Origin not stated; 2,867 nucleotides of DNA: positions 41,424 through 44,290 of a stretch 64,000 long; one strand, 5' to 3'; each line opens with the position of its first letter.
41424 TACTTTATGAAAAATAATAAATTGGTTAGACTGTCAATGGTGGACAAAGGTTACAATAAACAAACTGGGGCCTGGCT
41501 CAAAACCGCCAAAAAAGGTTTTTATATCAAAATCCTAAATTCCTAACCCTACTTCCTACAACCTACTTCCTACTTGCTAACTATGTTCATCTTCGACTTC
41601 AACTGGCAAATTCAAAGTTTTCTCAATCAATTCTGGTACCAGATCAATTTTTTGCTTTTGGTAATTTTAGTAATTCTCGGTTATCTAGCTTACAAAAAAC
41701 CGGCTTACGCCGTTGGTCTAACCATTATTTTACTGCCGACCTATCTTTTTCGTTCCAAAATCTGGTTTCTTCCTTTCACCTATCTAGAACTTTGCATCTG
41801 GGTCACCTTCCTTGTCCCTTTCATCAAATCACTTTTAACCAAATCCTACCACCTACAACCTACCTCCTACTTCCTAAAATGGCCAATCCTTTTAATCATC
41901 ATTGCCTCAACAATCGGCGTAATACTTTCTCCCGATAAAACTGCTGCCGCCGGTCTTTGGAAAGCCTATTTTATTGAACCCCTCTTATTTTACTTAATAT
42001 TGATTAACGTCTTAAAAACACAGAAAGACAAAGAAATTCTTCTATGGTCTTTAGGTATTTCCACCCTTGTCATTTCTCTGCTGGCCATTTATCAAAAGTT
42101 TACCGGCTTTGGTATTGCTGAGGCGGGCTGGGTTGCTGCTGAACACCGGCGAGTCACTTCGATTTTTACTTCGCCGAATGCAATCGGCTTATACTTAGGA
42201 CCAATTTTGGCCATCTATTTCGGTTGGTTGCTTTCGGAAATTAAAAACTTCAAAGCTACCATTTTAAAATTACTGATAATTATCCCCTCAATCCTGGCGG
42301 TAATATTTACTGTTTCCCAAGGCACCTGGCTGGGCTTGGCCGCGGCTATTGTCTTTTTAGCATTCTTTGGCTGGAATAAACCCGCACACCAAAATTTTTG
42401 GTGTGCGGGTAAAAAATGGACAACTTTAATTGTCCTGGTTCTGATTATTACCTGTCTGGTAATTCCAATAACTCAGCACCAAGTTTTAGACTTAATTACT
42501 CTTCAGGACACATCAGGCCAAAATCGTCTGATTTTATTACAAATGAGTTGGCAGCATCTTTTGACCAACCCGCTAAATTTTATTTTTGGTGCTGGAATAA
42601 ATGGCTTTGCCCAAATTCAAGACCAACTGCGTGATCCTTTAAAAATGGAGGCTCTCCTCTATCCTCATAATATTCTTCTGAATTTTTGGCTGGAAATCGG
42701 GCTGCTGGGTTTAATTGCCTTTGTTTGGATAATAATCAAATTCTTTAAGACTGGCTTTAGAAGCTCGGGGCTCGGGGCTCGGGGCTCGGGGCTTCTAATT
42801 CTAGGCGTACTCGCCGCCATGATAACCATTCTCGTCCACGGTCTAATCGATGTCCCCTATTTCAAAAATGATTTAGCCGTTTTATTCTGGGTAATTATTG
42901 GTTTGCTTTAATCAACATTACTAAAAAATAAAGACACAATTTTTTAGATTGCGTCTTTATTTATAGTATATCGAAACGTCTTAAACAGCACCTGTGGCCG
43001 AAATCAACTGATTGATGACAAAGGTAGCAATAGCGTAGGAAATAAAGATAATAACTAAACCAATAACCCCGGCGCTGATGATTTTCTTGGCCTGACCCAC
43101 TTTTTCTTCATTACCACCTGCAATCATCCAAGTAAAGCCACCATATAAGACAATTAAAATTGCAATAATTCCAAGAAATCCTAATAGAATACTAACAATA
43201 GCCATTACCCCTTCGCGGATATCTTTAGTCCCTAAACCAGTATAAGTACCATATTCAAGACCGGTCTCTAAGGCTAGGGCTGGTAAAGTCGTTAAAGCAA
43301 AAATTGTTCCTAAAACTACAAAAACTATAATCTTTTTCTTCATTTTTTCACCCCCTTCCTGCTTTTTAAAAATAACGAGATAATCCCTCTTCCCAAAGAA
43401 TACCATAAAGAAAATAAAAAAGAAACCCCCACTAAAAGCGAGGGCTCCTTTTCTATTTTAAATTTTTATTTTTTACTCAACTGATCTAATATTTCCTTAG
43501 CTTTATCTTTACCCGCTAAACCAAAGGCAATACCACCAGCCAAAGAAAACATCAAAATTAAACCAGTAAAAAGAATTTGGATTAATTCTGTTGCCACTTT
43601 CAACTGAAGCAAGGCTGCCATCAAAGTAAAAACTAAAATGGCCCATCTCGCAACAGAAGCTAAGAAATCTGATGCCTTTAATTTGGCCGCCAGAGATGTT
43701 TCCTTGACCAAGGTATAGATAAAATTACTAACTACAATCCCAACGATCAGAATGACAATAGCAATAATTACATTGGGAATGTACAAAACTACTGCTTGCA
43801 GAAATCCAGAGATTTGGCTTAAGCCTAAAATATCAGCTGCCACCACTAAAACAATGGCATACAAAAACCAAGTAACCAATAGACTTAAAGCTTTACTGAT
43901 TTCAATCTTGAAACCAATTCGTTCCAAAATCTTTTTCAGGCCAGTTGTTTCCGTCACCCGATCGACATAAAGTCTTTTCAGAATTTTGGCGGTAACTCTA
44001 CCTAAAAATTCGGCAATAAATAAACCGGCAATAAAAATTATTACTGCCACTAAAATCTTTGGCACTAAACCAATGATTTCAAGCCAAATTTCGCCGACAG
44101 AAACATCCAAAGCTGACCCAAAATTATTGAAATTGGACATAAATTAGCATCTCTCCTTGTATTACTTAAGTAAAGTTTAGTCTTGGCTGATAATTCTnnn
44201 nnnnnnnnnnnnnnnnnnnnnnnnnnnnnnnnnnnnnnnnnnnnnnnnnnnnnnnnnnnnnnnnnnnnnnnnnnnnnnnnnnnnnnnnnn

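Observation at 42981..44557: Array of VirB2/TrbC-like pilin paralogs with gene-conversion-like identical 3' halves flanking a small TM-helix protein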

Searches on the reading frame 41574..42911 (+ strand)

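Call 3: search_protein_families(library=pfam, proteins=[window:41574-42911:+], max_evalue=1)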
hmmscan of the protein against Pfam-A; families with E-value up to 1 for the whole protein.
window:41574-42911:+ (445 aa): 1 family
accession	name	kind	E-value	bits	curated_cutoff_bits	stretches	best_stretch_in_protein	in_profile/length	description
PF04932.20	Wzy_C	-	9.7e-16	58.3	31.7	1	235-384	2-149/149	O-Antigen ligase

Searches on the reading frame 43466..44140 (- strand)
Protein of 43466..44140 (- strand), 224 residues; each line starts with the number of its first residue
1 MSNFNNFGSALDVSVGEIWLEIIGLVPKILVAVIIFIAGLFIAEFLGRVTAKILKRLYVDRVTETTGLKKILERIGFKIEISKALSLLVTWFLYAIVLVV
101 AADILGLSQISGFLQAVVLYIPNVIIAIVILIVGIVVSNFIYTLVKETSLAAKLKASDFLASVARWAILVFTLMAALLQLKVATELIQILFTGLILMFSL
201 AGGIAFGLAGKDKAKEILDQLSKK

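Call 3: search_protein_families(library=pfam, proteins=[window:43466-44140:-], max_evalue=1)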
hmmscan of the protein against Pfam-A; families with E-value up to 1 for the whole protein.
window:43466-44140:- (224 aa): 1 family
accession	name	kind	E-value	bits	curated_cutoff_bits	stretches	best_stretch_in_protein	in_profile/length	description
PF05552.17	MS_channel_1st_1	-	8.5e-16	58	22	2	16-61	4-49/50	Mechanosensitive ion channel, conserved TM helix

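Call 12: search_protein_families(library=ncbifam, proteins=[window:43466-44140:-], max_evalue=0.1)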
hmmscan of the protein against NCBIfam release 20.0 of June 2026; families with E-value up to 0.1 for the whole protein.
window:43466-44140:- (224 aa): 3 families
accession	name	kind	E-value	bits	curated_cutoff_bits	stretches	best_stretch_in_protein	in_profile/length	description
NF033912.1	msc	subfamily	3.5e-16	59.4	100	1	23-214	180-365/365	mechanosensitive ion channel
NF007662.0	PRK10334.1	subfamily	2.6e-06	26.9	321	1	117-204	24-115/286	small-conductance mechanosensitive channel MscS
TIGR01673.1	holin_LLH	equivalog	0.0085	16.5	34.75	1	123-168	6-55/108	phage holin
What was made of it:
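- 43466..44140 (-): A 224-aa multi-TM protein with two MscS-type conserved TM-helix repeats (PF05552) and no MscS beta-domain. It is the conserved operon partner of the pilin. Call 3 (E 8.5e-16) and call 12.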

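Call 22: find_related_loci(query=window:43466-44140:-, collection=genome_contigs, flank=6000)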
Query window:43466-44140:- (224 aa) in genome_contigs; peptide patterns used: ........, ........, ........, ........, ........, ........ (x = any residue, [..] = any of these).
321 stretches matched a pattern; 10 encode a relative of the query (tblastn E <= 1e-3); 10 distinct loci.
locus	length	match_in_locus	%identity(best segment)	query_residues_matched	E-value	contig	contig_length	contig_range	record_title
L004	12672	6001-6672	67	1-224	3e-95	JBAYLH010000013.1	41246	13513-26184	MAG: Candidatus Buchananbacteria bacterium isolate SO_2016_GW1_99 scaffold01776_OW334_2016, whole genome shotgun sequenc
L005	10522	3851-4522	66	1-224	3e-89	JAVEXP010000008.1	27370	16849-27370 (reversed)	MAG: Patescibacteria group bacterium isolate BF4_175 NODE_5114_length_27370_cov_10.582645_Biofilm4, whole genome shotgun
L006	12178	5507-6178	65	1-224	7e-88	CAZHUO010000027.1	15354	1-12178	MAG TPA_asm: uncultured Gammaproteobacteria bacterium isolate SRP263991_co5_609 genome assembly, contig: NODE_7507_lengt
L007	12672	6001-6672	57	1-224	3e-82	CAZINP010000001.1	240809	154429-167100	MAG TPA_asm: uncultured Gammaproteobacteria bacterium isolate binchicken_co27_465 genome assembly, contig: NODE_42_lengt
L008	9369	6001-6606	30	18-223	2e-19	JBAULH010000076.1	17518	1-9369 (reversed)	MAG: Candidatus Deferrimicrobiaceae bacterium isolate MFD09314_ilm_asm_bin47 k127_317758, whole genome shotgun sequence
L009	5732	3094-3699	28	18-223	3e-19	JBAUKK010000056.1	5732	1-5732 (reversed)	MAG: Candidatus Deferrimicrobiaceae bacterium isolate MFD02415_ilm_asm_bin11 k127_297059, whole genome shotgun sequence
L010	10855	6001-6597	30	21-223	1e-17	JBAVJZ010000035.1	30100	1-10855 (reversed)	MAG: Candidatus Deferrimicrobiaceae bacterium isolate MFD05464_ilm_asm_bin18 k127_4856, whole genome shotgun sequence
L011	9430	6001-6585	30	25-223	8e-15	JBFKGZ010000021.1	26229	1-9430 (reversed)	MAG: Candidatus Deferrimicrobiaceae bacterium isolate Mix_sand21.2022.07.D.23 k141_2736973_length_26229_cov_9.5522, whol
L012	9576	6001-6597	31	21-223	1e-14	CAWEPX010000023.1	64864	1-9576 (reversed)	MAG: uncultured delta proteobacterium isolate MFD02923.bin.1.9 genome assembly, contig: contig_47285, whole genome shotg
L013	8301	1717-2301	30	25-223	2e-14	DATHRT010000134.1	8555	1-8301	MAG TPA_asm: Candidatus Limnocylindria bacterium isolate SMAG_U16032 k141_463417, whole genome shotgun sequence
